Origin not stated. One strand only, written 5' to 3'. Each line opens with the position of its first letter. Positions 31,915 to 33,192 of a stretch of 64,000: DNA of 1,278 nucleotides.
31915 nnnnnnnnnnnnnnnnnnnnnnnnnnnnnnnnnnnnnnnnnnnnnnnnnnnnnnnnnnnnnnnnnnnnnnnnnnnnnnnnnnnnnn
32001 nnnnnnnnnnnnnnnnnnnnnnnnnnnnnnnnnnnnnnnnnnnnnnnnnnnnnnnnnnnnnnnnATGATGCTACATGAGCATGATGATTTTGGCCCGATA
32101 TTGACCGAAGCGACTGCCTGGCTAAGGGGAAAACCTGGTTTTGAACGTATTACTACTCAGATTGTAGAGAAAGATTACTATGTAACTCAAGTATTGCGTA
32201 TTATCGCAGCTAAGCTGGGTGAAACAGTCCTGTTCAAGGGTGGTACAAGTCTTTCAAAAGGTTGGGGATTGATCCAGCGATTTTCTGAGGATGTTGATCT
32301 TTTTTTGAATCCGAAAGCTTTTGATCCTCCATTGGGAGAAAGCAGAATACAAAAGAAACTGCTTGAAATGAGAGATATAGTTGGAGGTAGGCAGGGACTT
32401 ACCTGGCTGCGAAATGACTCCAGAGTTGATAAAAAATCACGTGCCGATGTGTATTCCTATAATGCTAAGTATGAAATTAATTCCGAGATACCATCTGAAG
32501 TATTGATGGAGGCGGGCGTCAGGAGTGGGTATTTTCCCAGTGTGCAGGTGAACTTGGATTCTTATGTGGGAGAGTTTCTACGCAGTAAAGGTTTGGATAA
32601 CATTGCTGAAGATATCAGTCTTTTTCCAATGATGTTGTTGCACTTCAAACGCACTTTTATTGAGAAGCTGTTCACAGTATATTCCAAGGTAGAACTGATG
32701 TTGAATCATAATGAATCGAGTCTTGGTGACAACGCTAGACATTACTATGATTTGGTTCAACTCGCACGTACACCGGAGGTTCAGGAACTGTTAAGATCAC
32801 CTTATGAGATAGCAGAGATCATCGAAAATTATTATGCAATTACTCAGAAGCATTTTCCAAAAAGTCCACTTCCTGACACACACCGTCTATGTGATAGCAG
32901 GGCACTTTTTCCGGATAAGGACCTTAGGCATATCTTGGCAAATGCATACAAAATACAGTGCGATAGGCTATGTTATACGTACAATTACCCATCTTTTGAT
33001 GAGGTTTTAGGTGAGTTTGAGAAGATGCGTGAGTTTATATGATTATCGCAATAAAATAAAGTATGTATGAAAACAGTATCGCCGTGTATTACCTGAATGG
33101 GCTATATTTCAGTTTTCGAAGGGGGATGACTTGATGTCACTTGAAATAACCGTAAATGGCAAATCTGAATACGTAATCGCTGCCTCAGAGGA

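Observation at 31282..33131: AbiEi/AbiEii toxin-antitoxin / abortive-infection module inserted into the glycoside-hydrolase array, coinciding with loss of the signal peptide from paralog 5.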

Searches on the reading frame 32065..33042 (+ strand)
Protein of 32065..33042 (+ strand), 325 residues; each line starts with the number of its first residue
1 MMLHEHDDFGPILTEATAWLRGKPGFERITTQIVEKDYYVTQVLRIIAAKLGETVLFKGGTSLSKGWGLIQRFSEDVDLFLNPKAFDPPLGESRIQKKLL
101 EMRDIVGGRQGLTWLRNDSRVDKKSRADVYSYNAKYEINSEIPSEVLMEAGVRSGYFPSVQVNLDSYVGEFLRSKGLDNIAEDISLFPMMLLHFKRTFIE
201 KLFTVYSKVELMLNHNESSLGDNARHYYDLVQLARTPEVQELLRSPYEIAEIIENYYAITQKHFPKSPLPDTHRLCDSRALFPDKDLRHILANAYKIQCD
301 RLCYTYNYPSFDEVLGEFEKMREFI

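Call 3: search_protein_families(library=pfam, proteins=[window:32065-33042:+], max_evalue=0.01)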
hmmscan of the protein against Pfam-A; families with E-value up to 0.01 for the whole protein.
window:32065-33042:+ (325 aa): 1 family
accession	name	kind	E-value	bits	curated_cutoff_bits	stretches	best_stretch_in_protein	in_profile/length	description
PF08843.17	AbiEii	-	7.5e-26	92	22.5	1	47-315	7-236/238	Nucleotidyl transferase AbiEii toxin, Type IV TA system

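Call 11: find_encoding_contigs(protein=window:32065-33042:+, flank=10000, max_places=10)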
Protein window:32065-33042:+ (325 aa): no gene with exactly this product is on record in the collection.

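Call 15: search_protein_families(library=padloc, proteins=[window:32065-33042:+], max_evalue=0.01)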
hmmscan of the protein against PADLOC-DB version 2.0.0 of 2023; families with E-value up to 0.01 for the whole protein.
window:32065-33042:+ (325 aa): 19 families
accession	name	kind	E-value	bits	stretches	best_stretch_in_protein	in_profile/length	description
PDLC02292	AbiEii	-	6.7e-55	184.9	1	2-322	2-281/283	AbiEii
PDLC02289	AbiEii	-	2.1e-46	156.9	1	28-323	26-298/309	AbiEii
PDLC02322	AbiEii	-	1.9e-41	140.6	1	31-323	27-320/324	AbiEii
PDLC02302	AbiEii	-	3.5e-22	77.2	1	27-322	20-306/313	AbiEii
PDLC02297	AbiEii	-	4.3e-22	76.8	1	29-241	17-226/307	AbiEii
PDLC02316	AbiEii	-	1e-21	75.7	1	29-255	23-243/314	AbiEii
PDLC02315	AbiEii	-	1.1e-15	55.8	1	29-80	31-85/352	AbiEii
PDLC02304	AbiEii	-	7.6e-13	47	1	28-239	15-193/260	AbiEii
PDLC02323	AbiEii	-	2.5e-10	38.4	1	30-85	15-69/248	AbiEii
PDLC02303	AbiEii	-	2.8e-09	34.8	1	31-80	17-66/249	AbiEii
PDLC02317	AbiEii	-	9.4e-08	29.4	1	29-84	16-73/396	AbiEii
PDLC02321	AbiEii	-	5.7e-07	27.5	1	31-100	19-85/296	AbiEii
PDLC02307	AbiEii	-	6.4e-07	27.4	1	41-79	9-46/219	AbiEii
PDLC02294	AbiEii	-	1.8e-05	22.7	1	31-85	19-77/260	AbiEii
PDLC02296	AbiEii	-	0.00067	16.9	1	30-81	20-71/282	AbiEii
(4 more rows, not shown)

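Call 16: search_protein_families(library=ncbifam, proteins=[window:32065-33042:+], max_evalue=0.01)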
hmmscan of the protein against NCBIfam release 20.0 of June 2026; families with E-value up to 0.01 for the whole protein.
window:32065-33042:+ (325 aa): 1 family
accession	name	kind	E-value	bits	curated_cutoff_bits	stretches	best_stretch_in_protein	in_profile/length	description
NF046100.1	RSP_2648_fam_PIN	equivalog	0.0061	16.5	170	0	251-311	51-109/177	RSP_2648 family PIN domain-containing protein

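Call 24: list_cluster_members(proteins=[P0001, window:32065-33042:+, window:31322-32068:+, window:28855-31194:+])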
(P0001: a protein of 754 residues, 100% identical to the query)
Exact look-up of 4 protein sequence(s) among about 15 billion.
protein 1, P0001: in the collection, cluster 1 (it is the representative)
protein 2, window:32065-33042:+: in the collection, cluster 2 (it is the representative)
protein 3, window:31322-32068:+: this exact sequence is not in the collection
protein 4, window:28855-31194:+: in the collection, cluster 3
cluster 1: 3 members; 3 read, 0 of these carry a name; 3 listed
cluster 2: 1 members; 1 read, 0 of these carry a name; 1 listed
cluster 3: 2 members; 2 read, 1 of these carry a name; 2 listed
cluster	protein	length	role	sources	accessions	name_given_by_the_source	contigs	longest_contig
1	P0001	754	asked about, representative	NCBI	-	-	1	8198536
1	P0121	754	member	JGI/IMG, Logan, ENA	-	-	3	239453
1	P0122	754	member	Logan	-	-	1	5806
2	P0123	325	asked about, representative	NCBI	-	-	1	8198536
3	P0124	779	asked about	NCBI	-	-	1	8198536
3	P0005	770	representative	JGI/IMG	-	hypothetical protein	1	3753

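Call 32: find_homologous_proteins(query=window:32065-33042:+, max_evalue=1e-10)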
Query window:32065-33042:+ (325 aa): 3249 proteins with E <= 1e-10 among 7290 candidates; the best 120 are listed.
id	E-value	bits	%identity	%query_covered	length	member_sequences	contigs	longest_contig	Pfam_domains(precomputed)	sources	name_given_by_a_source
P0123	2.5e-218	741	100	100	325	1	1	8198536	PF08843.18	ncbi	-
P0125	4.4e-162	557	74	100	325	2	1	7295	PF08843.18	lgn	-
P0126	1.4e-153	529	71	100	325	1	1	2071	PF08843.18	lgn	-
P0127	2.2e-125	436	59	100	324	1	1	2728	PF08843.18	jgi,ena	-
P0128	1.5e-124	433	58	100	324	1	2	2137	PF08843.18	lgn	-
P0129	2.9e-124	432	61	100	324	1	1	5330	PF08843.18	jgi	jgi:hypothetical protein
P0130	6.3e-120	418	59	100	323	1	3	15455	PF08843.18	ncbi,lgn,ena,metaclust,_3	metaclust:\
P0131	7.7e-120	418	58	100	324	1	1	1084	PF08843.18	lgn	-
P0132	5.2e-81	290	46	100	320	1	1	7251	PF08843.18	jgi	jgi:hypothetical protein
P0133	1.2e-80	289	46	100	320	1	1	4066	PF08843.18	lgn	-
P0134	3.2e-80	288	47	99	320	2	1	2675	PF08843.18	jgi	jgi:Nucleotidyl transferase AbiEii toxin, Type IV TA system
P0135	3.3e-80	288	48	97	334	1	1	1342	PF08843.18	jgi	jgi:predicted nucleotidyltransferase component of viral defense system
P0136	4.5e-80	287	46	100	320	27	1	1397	PF08843.18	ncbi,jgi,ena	jgi:hypothetical protein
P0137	1.1e-79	286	46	100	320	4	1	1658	PF08843.18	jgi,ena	-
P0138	1.7e-79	285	46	100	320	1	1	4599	PF08843.18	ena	-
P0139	3.0e-79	285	47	100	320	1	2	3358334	PF08843.18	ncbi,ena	-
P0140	5.0e-79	284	48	100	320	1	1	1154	PF08843.18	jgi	jgi:hypothetical protein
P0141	6.5e-79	283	47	100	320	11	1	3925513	PF08843.18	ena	-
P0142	1.0e-78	283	46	100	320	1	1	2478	PF08843.18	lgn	-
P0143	1.9e-78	282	45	100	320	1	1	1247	PF08843.18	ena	-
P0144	2.3e-78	282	48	100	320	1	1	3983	PF08843.18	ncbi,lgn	ncbi:MAG: nucleotidyl transferase AbiEii/AbiGii toxin family protein [Pirellulales bacterium]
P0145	2.7e-78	281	46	99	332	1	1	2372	PF08843.18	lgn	-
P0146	2.8e-78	281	46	99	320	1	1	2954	PF08843.18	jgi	jgi:hypothetical protein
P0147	3.0e-78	281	46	100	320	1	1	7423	PF08843.18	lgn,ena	-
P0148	3.5e-78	281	46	100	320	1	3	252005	PF08843.18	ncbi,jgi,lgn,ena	-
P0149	3.9e-78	281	46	100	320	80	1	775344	PF08843.18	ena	-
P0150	4.4e-78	281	48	96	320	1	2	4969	PF08843.18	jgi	jgi:hypothetical protein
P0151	7.0e-78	280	46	100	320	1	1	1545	PF08843.18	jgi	jgi:hypothetical protein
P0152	7.6e-78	280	47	99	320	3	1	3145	PF08843.18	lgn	-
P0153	8.9e-78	280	46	99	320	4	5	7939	PF08843.18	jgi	jgi:hypothetical protein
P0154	1.3e-77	279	46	99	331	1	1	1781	PF08843.18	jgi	jgi:hypothetical protein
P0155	1.3e-77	279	46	100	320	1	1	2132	PF08843.18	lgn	-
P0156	1.3e-77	279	48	97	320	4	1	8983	PF08843.18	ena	-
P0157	1.5e-77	279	46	100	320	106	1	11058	PF08843.18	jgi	-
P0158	1.8e-77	279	47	100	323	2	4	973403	PF08843.18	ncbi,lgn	-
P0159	1.8e-77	279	47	95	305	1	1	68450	PF08843.18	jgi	jgi:hypothetical protein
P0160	1.8e-77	279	46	99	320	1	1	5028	PF08843.18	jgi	jgi:hypothetical protein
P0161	2.1e-77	278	45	100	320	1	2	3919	PF08843.18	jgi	-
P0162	2.7e-77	278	45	100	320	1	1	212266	PF08843.18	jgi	jgi:predicted nucleotidyltransferase component of viral defense system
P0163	3.4e-77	278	46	97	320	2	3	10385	PF08843.18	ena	-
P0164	3.9e-77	278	45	99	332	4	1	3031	PF08843.18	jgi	jgi:hypothetical protein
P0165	4.5e-77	277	46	99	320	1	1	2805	PF08843.18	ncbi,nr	ncbi:MAG TPA: nucleotidyl transferase AbiEii/AbiGii toxin family protein [Edaphobacter sp.]|nr:nucle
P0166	4.7e-77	277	47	100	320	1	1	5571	PF08843.18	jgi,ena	-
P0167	4.8e-77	277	46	100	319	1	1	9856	PF08843.18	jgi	jgi:hypothetical protein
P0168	5.1e-77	277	46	100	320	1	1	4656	PF08843.18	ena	-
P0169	5.2e-77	277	45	100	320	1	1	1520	PF08843.18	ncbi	-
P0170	6.5e-77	277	46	99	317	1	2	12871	PF08843.18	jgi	jgi:hypothetical protein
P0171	6.7e-77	277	46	99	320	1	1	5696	PF08843.18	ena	-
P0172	7.2e-77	277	45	100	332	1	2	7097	PF08843.18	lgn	-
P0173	7.8e-77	277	45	100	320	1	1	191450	PF08843.18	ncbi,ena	-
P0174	8.2e-77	276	45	100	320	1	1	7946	PF08843.18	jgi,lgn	-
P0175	8.3e-77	276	45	100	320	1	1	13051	PF08843.18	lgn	-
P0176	8.4e-77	276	46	100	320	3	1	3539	PF08843.18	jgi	jgi:hypothetical protein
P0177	8.9e-77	276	45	100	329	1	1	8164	PF08843.18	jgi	jgi:hypothetical protein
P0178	9.4e-77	276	45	100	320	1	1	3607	PF08843.18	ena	-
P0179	1.0e-76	276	46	100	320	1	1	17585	PF08843.18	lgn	-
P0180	1.0e-76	276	45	100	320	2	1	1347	PF08843.18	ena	-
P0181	1.0e-76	276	45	99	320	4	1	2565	PF08843.18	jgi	jgi:predicted nucleotidyltransferase component of viral defense system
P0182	1.1e-76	276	45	99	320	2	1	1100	PF08843.18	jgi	-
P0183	1.3e-76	276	46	99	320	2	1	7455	PF08843.18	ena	-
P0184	1.5e-76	276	47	100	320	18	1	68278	PF08843.18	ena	-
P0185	1.5e-76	276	46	100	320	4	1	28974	PF08843.18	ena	-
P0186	1.6e-76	276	46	100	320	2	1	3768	PF08843.18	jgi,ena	jgi:hypothetical protein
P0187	1.6e-76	276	46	99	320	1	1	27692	PF08843.18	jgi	jgi:hypothetical protein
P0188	1.7e-76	275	47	100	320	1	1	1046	PF08843.18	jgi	jgi:predicted nucleotidyltransferase component of viral defense system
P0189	1.9e-76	275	46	100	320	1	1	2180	PF08843.18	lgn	-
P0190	2.0e-76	275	46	100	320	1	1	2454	PF08843.18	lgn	-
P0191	2.1e-76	275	46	100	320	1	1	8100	PF08843.18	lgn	-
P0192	2.5e-76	275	45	99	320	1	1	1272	PF08843.18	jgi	jgi:hypothetical protein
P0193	2.6e-76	275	46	99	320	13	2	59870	PF08843.18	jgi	jgi:hypothetical protein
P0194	2.6e-76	275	46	99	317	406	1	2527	PF08843.18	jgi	jgi:hypothetical protein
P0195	2.7e-76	275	46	100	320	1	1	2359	PF08843.18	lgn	-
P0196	2.7e-76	275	46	100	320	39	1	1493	PF08843.18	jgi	-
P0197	3.1e-76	275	45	100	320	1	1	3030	PF08843.18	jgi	jgi:hypothetical protein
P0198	3.4e-76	274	46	100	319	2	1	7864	PF08843.18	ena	-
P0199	4.1e-76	274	46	99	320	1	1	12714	PF08843.18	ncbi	ncbi:MAG: nucleotidyl transferase AbiEii/AbiGii toxin family protein [Spirulina sp.]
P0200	4.8e-76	274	45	100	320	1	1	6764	PF08843.18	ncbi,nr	ncbi:MAG: nucleotidyl transferase AbiEii/AbiGii toxin family protein [Patescibacteria group bacteriu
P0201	4.9e-76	274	46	100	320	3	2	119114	PF08843.18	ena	-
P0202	5.3e-76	274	47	99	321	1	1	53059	PF08843.18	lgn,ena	-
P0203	5.3e-76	274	45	99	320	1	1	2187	PF08843.18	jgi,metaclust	metaclust:\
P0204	5.4e-76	274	45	100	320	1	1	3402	PF08843.18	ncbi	-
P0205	5.4e-76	274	46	99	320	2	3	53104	PF08843.18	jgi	jgi:hypothetical protein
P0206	5.5e-76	274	44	100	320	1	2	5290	PF08843.18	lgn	-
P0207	6.1e-76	274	46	99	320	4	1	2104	PF08843.18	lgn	-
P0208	6.1e-76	274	45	100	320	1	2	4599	PF08843.18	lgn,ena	-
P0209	6.6e-76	274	44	100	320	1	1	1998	PF08843.18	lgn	-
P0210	6.8e-76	273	45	100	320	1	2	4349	PF08843.18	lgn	-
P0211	6.9e-76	273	45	100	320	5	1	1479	PF08843.18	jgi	-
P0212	7.0e-76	273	44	99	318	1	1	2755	PF08843.18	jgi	jgi:hypothetical protein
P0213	7.6e-76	273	46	99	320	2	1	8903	PF08843.18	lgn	-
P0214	8.0e-76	273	45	100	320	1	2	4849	PF08843.18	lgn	-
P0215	8.1e-76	273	45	100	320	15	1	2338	PF08843.18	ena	-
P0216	9.0e-76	273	45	100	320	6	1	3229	PF08843.18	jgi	jgi:hypothetical protein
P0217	9.6e-76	273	44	100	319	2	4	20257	PF08843.18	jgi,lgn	jgi:predicted nucleotidyltransferase component of viral defense system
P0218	9.6e-76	273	45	100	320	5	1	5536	PF08843.18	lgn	-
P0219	1.0e-75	273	46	99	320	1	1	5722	PF08843.18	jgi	jgi:predicted nucleotidyltransferase component of viral defense system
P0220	1.1e-75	273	46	99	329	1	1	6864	PF08843.18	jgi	jgi:hypothetical protein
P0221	1.1e-75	273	46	99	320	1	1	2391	PF08843.18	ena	-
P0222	1.1e-75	273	43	100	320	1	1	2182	PF08843.18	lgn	-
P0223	1.2e-75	273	46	100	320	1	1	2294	PF08843.18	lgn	-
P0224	1.2e-75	273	46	99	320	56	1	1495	PF08843.18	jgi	jgi:predicted nucleotidyltransferase component of viral defense system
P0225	1.2e-75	273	45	100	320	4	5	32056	PF08843.18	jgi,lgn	jgi:hypothetical protein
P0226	1.3e-75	273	46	100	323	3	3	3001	PF08843.18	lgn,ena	-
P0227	1.5e-75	272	45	100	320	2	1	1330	PF08843.18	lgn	-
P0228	1.5e-75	272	46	99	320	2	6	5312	PF08843.18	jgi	jgi:hypothetical protein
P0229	1.7e-75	272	46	99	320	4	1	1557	PF08843.18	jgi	jgi:hypothetical protein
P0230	2.0e-75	272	45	100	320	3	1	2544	PF08843.18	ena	-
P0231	2.0e-75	272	46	99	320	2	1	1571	PF08843.18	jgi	-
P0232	2.1e-75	272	46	99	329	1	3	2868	PF08843.18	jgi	jgi:hypothetical protein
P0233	2.1e-75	272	46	99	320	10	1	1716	PF08843.18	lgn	-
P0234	2.1e-75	272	45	99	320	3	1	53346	PF08843.18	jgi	-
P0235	2.3e-75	272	46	100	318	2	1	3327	PF08843.18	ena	-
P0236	2.4e-75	272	46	100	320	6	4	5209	PF08843.18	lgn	-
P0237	2.4e-75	272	44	100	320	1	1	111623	PF08843.18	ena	-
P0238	2.5e-75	272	45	100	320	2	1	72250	PF08843.18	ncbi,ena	-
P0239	2.5e-75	272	44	99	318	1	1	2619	PF08843.18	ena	-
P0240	2.7e-75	271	45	100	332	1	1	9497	PF08843.18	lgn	-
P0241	2.8e-75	271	45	100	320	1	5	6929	PF08843.18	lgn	-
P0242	3.1e-75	271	46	100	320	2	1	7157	PF08843.18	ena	-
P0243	3.2e-75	271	44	100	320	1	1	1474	PF08843.18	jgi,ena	-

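Call 33: find_encoding_contigs(protein=P0125, flank=5000, max_places=4)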
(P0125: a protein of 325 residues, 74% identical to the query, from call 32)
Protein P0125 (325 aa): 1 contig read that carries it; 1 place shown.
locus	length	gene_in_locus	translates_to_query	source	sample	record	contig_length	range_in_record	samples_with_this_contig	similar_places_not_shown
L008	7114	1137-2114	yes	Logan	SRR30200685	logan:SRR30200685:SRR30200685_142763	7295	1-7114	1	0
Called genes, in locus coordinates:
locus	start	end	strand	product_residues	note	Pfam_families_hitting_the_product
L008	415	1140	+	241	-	PF19570:DUF6088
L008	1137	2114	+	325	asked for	PF08843:AbiEii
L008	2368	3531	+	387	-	-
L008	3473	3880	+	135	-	PF12728:HTH_17 (weak)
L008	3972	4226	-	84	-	-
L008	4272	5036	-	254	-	PF13489:Methyltransf_23, PF01209:Ubie_methyltran (weak), PF13847:Methyltransf_31 (weak), PF08241:Methyltransf_11, PF08242:Methyltransf_12, PF13649:Methyltransf_25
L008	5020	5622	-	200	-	PF22548:AEP-TOTE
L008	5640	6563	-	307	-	PF08843:AbiEii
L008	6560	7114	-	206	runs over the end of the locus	PF13338:AbiEi_4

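Call 34: find_encoding_contigs(protein=P0126, flank=5000, max_places=4)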
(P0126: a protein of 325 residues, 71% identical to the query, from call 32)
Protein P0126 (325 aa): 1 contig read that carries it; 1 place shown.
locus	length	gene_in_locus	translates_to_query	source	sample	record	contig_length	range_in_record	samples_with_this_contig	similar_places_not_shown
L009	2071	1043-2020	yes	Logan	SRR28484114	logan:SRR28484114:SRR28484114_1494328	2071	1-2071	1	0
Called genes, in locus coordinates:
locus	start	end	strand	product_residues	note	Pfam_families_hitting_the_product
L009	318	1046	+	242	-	PF19570:DUF6088, PF22798:DUF5817_CT (faint), PF13338:AbiEi_4 (faint)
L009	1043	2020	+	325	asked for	PF08843:AbiEii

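Call 35: find_encoding_contigs(protein=P0130, flank=5000, max_places=4)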
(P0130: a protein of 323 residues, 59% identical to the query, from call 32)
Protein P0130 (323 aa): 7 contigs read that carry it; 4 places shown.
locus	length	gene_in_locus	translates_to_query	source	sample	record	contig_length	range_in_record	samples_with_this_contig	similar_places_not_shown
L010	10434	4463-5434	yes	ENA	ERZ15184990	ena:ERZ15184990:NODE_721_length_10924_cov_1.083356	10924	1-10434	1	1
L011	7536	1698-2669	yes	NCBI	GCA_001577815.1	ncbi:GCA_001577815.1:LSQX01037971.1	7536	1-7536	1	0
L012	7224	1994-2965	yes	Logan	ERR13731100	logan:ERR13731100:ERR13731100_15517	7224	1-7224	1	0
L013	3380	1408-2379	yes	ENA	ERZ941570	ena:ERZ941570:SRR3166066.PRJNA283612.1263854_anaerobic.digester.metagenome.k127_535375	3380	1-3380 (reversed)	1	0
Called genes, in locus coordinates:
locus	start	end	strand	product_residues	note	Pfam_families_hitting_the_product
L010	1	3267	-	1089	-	?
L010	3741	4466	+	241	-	PF19570:DUF6088 (weak), PF13338:AbiEi_4 (faint)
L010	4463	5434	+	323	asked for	PF08843:AbiEii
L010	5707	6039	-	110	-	-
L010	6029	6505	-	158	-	-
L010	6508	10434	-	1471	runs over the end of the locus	?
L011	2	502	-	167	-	?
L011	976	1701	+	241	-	PF19570:DUF6088 (weak), PF13338:AbiEi_4 (faint)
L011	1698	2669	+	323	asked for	PF08843:AbiEii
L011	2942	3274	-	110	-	-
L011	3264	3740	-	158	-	-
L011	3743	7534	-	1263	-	?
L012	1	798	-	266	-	?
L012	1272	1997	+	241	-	PF19570:DUF6088 (weak), PF13338:AbiEi_4 (faint)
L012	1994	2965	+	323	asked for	PF08843:AbiEii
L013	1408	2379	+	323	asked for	PF08843:AbiEii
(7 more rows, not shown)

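Call 51: search_solved_structures(query=window:32065-33042:+, max_evalue=1, show_alignments=3)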
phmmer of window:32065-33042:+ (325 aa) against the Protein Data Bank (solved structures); distinct sequences matched with E-value up to 1: 0.
